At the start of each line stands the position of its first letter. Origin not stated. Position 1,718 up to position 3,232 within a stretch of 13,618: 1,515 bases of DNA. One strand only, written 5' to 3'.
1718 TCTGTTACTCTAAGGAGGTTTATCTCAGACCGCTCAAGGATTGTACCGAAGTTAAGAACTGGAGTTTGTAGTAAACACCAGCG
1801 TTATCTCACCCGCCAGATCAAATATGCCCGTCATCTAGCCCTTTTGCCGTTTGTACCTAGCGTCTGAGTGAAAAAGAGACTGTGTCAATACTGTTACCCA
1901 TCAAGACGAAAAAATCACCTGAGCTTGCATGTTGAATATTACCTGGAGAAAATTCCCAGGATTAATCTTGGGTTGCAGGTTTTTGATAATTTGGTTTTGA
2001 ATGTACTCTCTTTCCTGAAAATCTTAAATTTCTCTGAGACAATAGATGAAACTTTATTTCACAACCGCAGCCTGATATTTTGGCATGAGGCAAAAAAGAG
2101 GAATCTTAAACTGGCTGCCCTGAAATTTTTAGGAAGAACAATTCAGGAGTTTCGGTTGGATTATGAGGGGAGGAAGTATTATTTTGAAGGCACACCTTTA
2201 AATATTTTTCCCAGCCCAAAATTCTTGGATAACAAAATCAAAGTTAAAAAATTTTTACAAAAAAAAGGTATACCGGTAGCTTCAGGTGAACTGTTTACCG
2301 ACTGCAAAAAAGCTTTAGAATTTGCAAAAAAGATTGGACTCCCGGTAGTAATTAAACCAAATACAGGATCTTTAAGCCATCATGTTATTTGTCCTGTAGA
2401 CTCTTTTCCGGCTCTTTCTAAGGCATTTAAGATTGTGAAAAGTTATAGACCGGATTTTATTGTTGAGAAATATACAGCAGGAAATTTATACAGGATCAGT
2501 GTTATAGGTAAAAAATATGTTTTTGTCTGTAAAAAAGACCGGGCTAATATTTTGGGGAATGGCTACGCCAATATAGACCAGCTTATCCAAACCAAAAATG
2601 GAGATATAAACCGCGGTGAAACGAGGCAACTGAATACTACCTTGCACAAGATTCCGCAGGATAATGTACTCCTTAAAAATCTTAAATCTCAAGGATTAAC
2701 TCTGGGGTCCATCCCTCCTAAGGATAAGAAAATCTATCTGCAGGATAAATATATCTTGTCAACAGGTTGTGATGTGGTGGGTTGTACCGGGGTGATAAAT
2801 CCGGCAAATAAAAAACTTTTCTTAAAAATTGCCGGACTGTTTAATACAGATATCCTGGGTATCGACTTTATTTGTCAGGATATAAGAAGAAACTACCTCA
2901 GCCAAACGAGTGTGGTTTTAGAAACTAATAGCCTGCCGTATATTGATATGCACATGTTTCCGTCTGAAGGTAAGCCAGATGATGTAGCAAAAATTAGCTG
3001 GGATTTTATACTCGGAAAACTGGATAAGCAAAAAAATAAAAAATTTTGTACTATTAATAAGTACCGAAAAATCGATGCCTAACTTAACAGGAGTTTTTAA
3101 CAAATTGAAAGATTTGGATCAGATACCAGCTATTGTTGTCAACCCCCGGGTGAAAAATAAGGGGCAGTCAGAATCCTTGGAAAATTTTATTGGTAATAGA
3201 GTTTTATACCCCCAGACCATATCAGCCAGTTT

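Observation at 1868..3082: Cyanophycin-synthetase-like stand-alone ATP-grasp ligase hard-wired to the S6-SSB-S18 operon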

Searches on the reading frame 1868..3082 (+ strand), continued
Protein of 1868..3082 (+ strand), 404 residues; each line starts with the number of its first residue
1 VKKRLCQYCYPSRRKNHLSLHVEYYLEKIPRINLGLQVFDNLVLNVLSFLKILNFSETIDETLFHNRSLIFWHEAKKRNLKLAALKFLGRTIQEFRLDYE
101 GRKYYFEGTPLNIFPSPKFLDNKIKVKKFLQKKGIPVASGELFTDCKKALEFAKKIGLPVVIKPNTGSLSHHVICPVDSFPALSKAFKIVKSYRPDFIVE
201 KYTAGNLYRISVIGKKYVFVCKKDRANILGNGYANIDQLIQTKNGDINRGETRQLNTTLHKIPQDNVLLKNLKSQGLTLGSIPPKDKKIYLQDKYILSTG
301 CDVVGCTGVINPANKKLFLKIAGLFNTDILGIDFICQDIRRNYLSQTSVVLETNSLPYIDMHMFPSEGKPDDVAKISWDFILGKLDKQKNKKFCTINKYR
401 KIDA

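Call 31: search_protein_families(library=ncbifam, proteins=[L011:8245-9699:+, L067:93-1340:-, L034:143-754:+, L078:8066-8599:+], max_evalue=0.00001)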
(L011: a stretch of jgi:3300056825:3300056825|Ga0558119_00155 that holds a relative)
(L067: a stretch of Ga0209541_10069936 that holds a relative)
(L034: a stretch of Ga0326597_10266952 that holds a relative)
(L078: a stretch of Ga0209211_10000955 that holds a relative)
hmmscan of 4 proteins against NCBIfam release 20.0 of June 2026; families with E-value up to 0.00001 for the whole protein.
L011:8245-9699:+ (485 aa): 28 families (the best 25 are shown)
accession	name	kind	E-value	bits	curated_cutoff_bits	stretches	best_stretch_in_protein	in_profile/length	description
NF001126.0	PRK00139.1-4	equivalog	1.8e-177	590.8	373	1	7-483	3-481/486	UDP-N-acetylmuramoyl-L-alanyl-D-glutamate--2,6-diaminopimelate ligase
TIGR01085.1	murE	subfamily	1.7e-151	505.4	257.3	1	26-482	3-469/472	UDP-N-acetylmuramyl-tripeptide synthetase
NF008896.0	PRK11929.1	equivalog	1e-147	493.6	1023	1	15-482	20-496/965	bifunctional UDP-N-acetylmuramoyl-L-alanyl-D-glutamate--2,6-diaminopimelate ligase MurE/UDP-N-acetylmuramoyl-tripeptide--D-alanyl-D-alanine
NF001124.0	PRK00139.1-2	equivalog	2.3e-137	458.8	476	1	22-483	23-491/500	UDP-N-acetylmuramoyl-L-alanyl-D-glutamate--2,6-diaminopimelate ligase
NF001123.0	PRK00139.1-1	equivalog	6.6e-122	407.7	586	1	24-481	17-486/493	UDP-N-acetylmuramoyl-L-alanyl-D-glutamate--2,6-diaminopimelate ligase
NF010628.0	PRK14022.1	equivalog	7.2e-97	325.1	536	1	24-484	32-480/483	UDP-N-acetylmuramoyl-L-alanyl-D-glutamate--L-lysine ligase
NF001130.0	PRK00139.2-4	equivalog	9.6e-61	206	715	2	264-468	290-494/516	UDP-N-acetylmuramoyl-L-alanyl-D-glutamate--2,6-diaminopimelate ligase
NF001131.0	PRK00139.2-5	equivalog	4.7e-48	164.2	1000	1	25-466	34-464/483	UDP-N-acetylmuramoyl-L-alanyl-D-glutamate--2,6-diaminopimelate ligase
NF001129.0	PRK00139.2-3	equivalog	1.3e-45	155.8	762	1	23-473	37-503/517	UDP-N-acetylmuramoyl-L-alanyl-D-glutamate--2,6-diaminopimelate ligase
NF001127.0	PRK00139.2-1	equivalog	1.1e-44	153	997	2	264-467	290-493/520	UDP-N-acetylmuramoyl-L-alanyl-D-glutamate--2,6-diaminopimelate ligase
TIGR01143.1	murF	subfamily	4.3e-38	131.3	288.6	2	201-377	153-332/418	UDP-N-acetylmuramoyl-tripeptide--D-alanyl-D-alanine ligase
TIGR02068.2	cya_phycin_syn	equivalog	9.9e-38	129.7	850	1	90-458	460-848/862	cyanophycin synthetase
NF010623.0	PRK14016.1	subfamily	6.5e-33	113.9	877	1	90-457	461-849/871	cyanophycin synthetase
TIGR01087.1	murD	equivalog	1.2e-30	107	211.95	1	170-457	145-416/441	UDP-N-acetylmuramoyl-L-alanine--D-glutamate ligase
TIGR01082.1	murC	equivalog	4.6e-28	98.5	335.1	1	200-460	170-439/449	UDP-N-acetylmuramate--L-alanine ligase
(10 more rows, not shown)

L067:93-1340:- (416 aa): 0 families

L034:143-754:+ (204 aa): 0 families

L078:8066-8599:+ (178 aa): 3 families
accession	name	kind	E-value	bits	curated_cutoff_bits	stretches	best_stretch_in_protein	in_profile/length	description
TIGR00150.1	T6A_YjeE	equivalog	5.7e-26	91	60.1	1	35-175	18-131/135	tRNA (adenosine(37)-N6)-threonylcarbamoyltransferase complex ATPase subunit type 1 TsaE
NF007931.0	PRK10646.1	equivalog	1.9e-17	63.6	246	1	46-166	26-129/153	tRNA (adenosine(37)-N6)-threonylcarbamoyltransferase complex ATPase subunit type 1 TsaE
TIGR03608.1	L_ocin_972_ABC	subfamily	9.3e-06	25.3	254.85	1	35-117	12-87/206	putative bacteriocin export ABC transporter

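Call 49: list_cluster_members(proteins=[P0122, window:1868-3082:+])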
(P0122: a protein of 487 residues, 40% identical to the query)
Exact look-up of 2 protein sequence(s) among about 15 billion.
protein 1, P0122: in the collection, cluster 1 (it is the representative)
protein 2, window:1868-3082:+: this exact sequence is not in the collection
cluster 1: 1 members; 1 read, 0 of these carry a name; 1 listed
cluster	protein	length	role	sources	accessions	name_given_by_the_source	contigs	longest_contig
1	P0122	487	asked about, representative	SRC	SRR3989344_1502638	-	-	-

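Call 50: search_protein_families(library=ncbifam, proteins=[L095:1193-2602:+, L090:1572-3023:-, L055:2419-3705:-], max_evalue=1e-10)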
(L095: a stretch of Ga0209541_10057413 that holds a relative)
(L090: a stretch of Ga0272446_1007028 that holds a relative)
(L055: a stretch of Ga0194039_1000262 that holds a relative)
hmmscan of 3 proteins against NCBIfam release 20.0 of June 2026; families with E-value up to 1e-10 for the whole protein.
L095:1193-2602:+ (470 aa): 10 families
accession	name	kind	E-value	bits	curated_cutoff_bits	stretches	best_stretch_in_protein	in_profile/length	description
TIGR01081.1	mpl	equivalog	5.7e-71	239.8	388.7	1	6-461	1-445/448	UDP-N-acetylmuramate:L-alanyl-gamma-D-glutamyl-meso-diaminopimelate ligase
TIGR01082.1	murC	equivalog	8.3e-68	229.5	335.1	1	6-452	1-441/449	UDP-N-acetylmuramate--L-alanine ligase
NF011171.0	PRK14573.1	equivalog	7.8e-43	146.4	1015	1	1-451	1-436/809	bifunctional UDP-N-acetylmuramate--L-alanine ligase/D-alanine--D-alanine ligase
NF001126.0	PRK00139.1-4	equivalog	2.5e-20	72.5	373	1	190-368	199-380/486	UDP-N-acetylmuramoyl-L-alanyl-D-glutamate--2,6-diaminopimelate ligase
NF001124.0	PRK00139.1-2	equivalog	1.8e-19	69.8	476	1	191-448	205-466/500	UDP-N-acetylmuramoyl-L-alanyl-D-glutamate--2,6-diaminopimelate ligase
TIGR01085.1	murE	subfamily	4.1e-19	68.8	257.3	1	189-448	182-445/472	UDP-N-acetylmuramyl-tripeptide synthetase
NF053645.1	pMurC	equivalog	1.3e-17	63.7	560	0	9-138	3-132/492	pseudomurein biosynthesis peptide ligase pMurC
TIGR01087.1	murD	equivalog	1.5e-17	63.8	211.95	1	13-381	5-363/441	UDP-N-acetylmuramoyl-L-alanine--D-glutamate ligase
NF008896.0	PRK11929.1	equivalog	1.4e-13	49.7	1023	1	191-388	208-418/965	bifunctional UDP-N-acetylmuramoyl-L-alanyl-D-glutamate--2,6-diaminopimelate ligase MurE/UDP-N-acetylmuramoyl-tripeptide--D-alanyl-D-alanine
TIGR01143.1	murF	subfamily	5.2e-13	48.7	288.6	0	184-353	149-322/418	UDP-N-acetylmuramoyl-tripeptide--D-alanyl-D-alanine ligase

L090:1572-3023:- (484 aa): 15 families
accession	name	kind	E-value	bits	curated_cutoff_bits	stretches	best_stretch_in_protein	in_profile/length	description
TIGR01082.1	murC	equivalog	1.9e-112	376.6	335.1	1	21-481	2-447/449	UDP-N-acetylmuramate--L-alanine ligase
NF011171.0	PRK14573.1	equivalog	7.5e-58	196.1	1015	1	19-435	5-403/809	bifunctional UDP-N-acetylmuramate--L-alanine ligase/D-alanine--D-alanine ligase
TIGR01081.1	mpl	equivalog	2.1e-45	155.6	388.7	1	21-382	2-360/448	UDP-N-acetylmuramate:L-alanyl-gamma-D-glutamyl-meso-diaminopimelate ligase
TIGR01087.1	murD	equivalog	1.7e-33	116.4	211.95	1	24-366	5-339/441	UDP-N-acetylmuramoyl-L-alanine--D-glutamate ligase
NF053645.1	pMurC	equivalog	5e-28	98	560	1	23-243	3-234/492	pseudomurein biosynthesis peptide ligase pMurC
NF001124.0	PRK00139.1-2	equivalog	1.9e-26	92.9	476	1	193-473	204-468/500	UDP-N-acetylmuramoyl-L-alanyl-D-glutamate--2,6-diaminopimelate ligase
TIGR01085.1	murE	subfamily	1.3e-22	80.4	257.3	1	190-474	180-448/472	UDP-N-acetylmuramyl-tripeptide synthetase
NF008896.0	PRK11929.1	equivalog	2.2e-21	75.4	1023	1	194-378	208-391/965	bifunctional UDP-N-acetylmuramoyl-L-alanyl-D-glutamate--2,6-diaminopimelate ligase MurE/UDP-N-acetylmuramoyl-tripeptide--D-alanyl-D-alanine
NF001126.0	PRK00139.1-4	equivalog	1.9e-20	72.9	373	1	193-396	199-393/486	UDP-N-acetylmuramoyl-L-alanyl-D-glutamate--2,6-diaminopimelate ligase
NF053646.1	pMurD1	equivalog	9.3e-17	60.8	610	0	208-475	195-444/465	pseudomurein biosynthesis peptide ligase pMurD1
NF053648.1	pMurE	equivalog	2.6e-16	59.4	600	0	188-478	190-457/464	pseudomurein biosynthesis peptide ligase pMurE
TIGR01143.1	murF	subfamily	7.4e-13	48.2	288.6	0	187-371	149-324/418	UDP-N-acetylmuramoyl-tripeptide--D-alanyl-D-alanine ligase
NF053647.1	pMurD2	equivalog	2.7e-11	43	550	0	23-239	5-221/405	pseudomurein biosynthesis peptide ligase pMurD2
TIGR02068.2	cya_phycin_syn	equivalog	3.1e-11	42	850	0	193-470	570-847/862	cyanophycin synthetase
NF008041.0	PRK10773.1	equivalog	3.9e-11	42.3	551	0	120-333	101-315/453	UDP-N-acetylmuramoyl-tripeptide--D-alanyl-D-alanine ligase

L055:2419-3705:- (429 aa): 20 families
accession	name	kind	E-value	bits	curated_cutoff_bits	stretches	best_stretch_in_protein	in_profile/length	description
NF001126.0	PRK00139.1-4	equivalog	4.9e-95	318.9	373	1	29-423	88-483/486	UDP-N-acetylmuramoyl-L-alanyl-D-glutamate--2,6-diaminopimelate ligase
TIGR01085.1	murE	subfamily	3.4e-94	316.4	257.3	1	29-421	69-470/472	UDP-N-acetylmuramyl-tripeptide synthetase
NF008896.0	PRK11929.1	equivalog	4e-83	279.8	1023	1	30-423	97-499/965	bifunctional UDP-N-acetylmuramoyl-L-alanyl-D-glutamate--2,6-diaminopimelate ligase MurE/UDP-N-acetylmuramoyl-tripeptide--D-alanyl-D-alanine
NF001124.0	PRK00139.1-2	equivalog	3.2e-79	267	476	1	29-424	95-494/500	UDP-N-acetylmuramoyl-L-alanyl-D-glutamate--2,6-diaminopimelate ligase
NF010628.0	PRK14022.1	equivalog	1.7e-73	248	536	1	30-404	96-464/483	UDP-N-acetylmuramoyl-L-alanyl-D-glutamate--L-lysine ligase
NF001123.0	PRK00139.1-1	equivalog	3.6e-65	220.5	586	1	29-421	91-488/493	UDP-N-acetylmuramoyl-L-alanyl-D-glutamate--2,6-diaminopimelate ligase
NF001130.0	PRK00139.2-4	equivalog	3.6e-50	171.1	715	2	227-420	317-509/516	UDP-N-acetylmuramoyl-L-alanyl-D-glutamate--2,6-diaminopimelate ligase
NF001129.0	PRK00139.2-3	equivalog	6.1e-44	150.4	762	1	29-413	102-505/517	UDP-N-acetylmuramoyl-L-alanyl-D-glutamate--2,6-diaminopimelate ligase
NF001131.0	PRK00139.2-5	equivalog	1.7e-39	136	1000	1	29-405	93-466/483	UDP-N-acetylmuramoyl-L-alanyl-D-glutamate--2,6-diaminopimelate ligase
NF001127.0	PRK00139.2-1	equivalog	1.1e-36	126.7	997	2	231-419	321-508/520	UDP-N-acetylmuramoyl-L-alanyl-D-glutamate--2,6-diaminopimelate ligase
TIGR02068.2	cya_phycin_syn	equivalog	4.7e-31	107.6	850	1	235-397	683-850/862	cyanophycin synthetase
NF010623.0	PRK14016.1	subfamily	2.6e-27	95.4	877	1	234-397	684-852/871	cyanophycin synthetase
NF053645.1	pMurC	equivalog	2.5e-23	82.5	560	1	224-305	308-385/492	pseudomurein biosynthesis peptide ligase pMurC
TIGR01087.1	murD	equivalog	2.7e-23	82.8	211.95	1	111-393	147-415/441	UDP-N-acetylmuramoyl-L-alanine--D-glutamate ligase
NF053647.1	pMurD2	equivalog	3.9e-22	78.7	550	1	105-400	143-397/405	pseudomurein biosynthesis peptide ligase pMurD2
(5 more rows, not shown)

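Call 64: find_encoding_contigs(protein=P0119, flank=7000, max_places=1)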
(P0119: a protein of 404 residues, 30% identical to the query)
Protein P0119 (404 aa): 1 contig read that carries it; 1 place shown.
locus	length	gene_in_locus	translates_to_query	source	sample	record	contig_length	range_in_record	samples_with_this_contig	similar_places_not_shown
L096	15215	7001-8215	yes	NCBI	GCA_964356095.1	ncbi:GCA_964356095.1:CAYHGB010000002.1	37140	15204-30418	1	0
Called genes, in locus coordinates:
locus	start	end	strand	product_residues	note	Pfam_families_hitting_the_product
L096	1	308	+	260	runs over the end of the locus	PF23951:DUF7282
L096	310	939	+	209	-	PF04203:Sortase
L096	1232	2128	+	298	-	PF00565:SNase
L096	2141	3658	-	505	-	PF17289:Terminase_6C (weak)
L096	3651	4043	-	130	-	PF13022:HTH_Tnp_1_2 (weak)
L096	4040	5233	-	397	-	PF01555:N6_N4_Mtase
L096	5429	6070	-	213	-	-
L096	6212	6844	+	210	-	-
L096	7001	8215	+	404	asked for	-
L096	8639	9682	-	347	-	PF00890:FAD_binding_2 (faint), PF01134:GIDA (faint), PF01266:DAO (faint), PF01946:Thi4 (faint), PF07992:Pyr_redox_2, PF12831:FAD_oxidored (weak), PF13738:Pyr_redox_3, PF00070:Pyr_redox, +3 more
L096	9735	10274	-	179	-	PF01725:Ham1p_like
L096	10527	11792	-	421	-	PF00091:Tubulin, PF12327:FtsZ_C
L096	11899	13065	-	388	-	PF02491:SHS2_FTSA, PF14450:FtsA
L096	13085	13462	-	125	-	PF02130:YbeY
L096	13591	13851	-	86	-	-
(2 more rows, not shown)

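Call 65: find_encoding_contigs(protein=P0118, flank=7000, max_places=1)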
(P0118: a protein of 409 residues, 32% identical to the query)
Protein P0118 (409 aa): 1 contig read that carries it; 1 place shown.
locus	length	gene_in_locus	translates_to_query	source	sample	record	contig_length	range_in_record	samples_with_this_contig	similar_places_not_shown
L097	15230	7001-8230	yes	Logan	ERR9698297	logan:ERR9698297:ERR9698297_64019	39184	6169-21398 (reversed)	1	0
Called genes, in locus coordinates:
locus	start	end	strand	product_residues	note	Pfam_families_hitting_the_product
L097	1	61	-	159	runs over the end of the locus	PF08327:AHSA1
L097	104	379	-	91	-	PF00313:CSD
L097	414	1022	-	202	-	-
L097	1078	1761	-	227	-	-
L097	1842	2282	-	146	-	PF00293:NUDIX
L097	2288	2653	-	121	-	-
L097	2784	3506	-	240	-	PF18928:DUF5677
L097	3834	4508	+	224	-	-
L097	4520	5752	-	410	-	-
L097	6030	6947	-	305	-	-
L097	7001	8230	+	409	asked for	-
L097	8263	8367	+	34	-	-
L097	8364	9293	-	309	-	PF00890:FAD_binding_2 (faint), PF01134:GIDA (faint), PF01266:DAO (faint), PF01494:FAD_binding_3 (faint), PF07992:Pyr_redox_2, PF12831:FAD_oxidored (weak), PF13738:Pyr_redox_3, PF00070:Pyr_redox, +4 more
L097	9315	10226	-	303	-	-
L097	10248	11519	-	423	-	PF00091:Tubulin, PF12327:FtsZ_C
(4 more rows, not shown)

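Call 80: search_protein_families(library=padloc, proteins=[window:1868-3082:+], max_evalue=0.001)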
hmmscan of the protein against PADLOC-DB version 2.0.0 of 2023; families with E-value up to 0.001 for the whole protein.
window:1868-3082:+ (404 aa): 0 families

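Call 81: search_protein_families(library=phrogs, proteins=[window:1868-3082:+], max_evalue=0.001)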
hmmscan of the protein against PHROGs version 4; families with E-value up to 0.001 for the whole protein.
window:1868-3082:+ (404 aa): 0 families

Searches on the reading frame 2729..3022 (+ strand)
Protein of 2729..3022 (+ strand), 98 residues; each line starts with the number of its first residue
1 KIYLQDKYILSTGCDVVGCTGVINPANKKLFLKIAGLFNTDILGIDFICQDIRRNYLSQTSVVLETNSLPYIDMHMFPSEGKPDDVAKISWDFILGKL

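Call 35: search_solved_structures(query=window:2729-3022:+, max_evalue=1, show_alignments=5)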
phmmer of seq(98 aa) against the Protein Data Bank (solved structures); distinct sequences matched with E-value up to 1: 14.
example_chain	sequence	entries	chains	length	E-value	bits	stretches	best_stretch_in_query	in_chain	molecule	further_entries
7lgn_A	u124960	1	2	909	9.1e-11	45.1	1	2-91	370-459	Cyanophycin synthase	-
7txv_A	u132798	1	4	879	2.5e-09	40.5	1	2-92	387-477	Cyanophycin synthase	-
7lg5_A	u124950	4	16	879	2.5e-09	40.5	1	2-92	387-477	Cyanophycin synthase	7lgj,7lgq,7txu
7wac_A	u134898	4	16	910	2.6e-08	37.2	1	3-93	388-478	Cyanophycin synthase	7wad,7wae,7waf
8fxh_A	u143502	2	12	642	5.8e-08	36.1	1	2-87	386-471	RimK domain-containing protein ATP-grasp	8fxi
7lgm_A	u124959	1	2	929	1.1e-07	35.2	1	2-90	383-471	Cyanophycin synthase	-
7ta5_A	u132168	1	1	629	2.2e-05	27.9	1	2-92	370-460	Glutathione synthase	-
3ln7_A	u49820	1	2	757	0.002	21.5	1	8-83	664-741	Glutathione biosynthesis bifunctional protein gshAB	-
3ln6_A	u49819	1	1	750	0.0067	19.9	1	2-84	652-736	Glutathione biosynthesis bifunctional protein gshAB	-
2vkd_A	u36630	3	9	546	0.17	15.4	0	55-94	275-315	CYTOTOXIN L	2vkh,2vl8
4l8v_A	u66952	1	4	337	0.52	13.8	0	2-43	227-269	Inositol 2-dehydrogenase/D-chiro-inositol 3-dehydrogenase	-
4l9r_A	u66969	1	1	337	0.52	13.8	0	2-43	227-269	Inositol 2-dehydrogenase/D-chiro-inositol 3-dehydrogenase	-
3nto_A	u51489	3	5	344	0.55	13.7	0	2-43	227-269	Inositol 2-dehydrogenase/D-chiro-inositol 3-dehydrogenase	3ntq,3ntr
3mz0_A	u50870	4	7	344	0.55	13.7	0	2-43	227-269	Inositol 2-dehydrogenase/D-chiro-inositol 3-dehydrogenase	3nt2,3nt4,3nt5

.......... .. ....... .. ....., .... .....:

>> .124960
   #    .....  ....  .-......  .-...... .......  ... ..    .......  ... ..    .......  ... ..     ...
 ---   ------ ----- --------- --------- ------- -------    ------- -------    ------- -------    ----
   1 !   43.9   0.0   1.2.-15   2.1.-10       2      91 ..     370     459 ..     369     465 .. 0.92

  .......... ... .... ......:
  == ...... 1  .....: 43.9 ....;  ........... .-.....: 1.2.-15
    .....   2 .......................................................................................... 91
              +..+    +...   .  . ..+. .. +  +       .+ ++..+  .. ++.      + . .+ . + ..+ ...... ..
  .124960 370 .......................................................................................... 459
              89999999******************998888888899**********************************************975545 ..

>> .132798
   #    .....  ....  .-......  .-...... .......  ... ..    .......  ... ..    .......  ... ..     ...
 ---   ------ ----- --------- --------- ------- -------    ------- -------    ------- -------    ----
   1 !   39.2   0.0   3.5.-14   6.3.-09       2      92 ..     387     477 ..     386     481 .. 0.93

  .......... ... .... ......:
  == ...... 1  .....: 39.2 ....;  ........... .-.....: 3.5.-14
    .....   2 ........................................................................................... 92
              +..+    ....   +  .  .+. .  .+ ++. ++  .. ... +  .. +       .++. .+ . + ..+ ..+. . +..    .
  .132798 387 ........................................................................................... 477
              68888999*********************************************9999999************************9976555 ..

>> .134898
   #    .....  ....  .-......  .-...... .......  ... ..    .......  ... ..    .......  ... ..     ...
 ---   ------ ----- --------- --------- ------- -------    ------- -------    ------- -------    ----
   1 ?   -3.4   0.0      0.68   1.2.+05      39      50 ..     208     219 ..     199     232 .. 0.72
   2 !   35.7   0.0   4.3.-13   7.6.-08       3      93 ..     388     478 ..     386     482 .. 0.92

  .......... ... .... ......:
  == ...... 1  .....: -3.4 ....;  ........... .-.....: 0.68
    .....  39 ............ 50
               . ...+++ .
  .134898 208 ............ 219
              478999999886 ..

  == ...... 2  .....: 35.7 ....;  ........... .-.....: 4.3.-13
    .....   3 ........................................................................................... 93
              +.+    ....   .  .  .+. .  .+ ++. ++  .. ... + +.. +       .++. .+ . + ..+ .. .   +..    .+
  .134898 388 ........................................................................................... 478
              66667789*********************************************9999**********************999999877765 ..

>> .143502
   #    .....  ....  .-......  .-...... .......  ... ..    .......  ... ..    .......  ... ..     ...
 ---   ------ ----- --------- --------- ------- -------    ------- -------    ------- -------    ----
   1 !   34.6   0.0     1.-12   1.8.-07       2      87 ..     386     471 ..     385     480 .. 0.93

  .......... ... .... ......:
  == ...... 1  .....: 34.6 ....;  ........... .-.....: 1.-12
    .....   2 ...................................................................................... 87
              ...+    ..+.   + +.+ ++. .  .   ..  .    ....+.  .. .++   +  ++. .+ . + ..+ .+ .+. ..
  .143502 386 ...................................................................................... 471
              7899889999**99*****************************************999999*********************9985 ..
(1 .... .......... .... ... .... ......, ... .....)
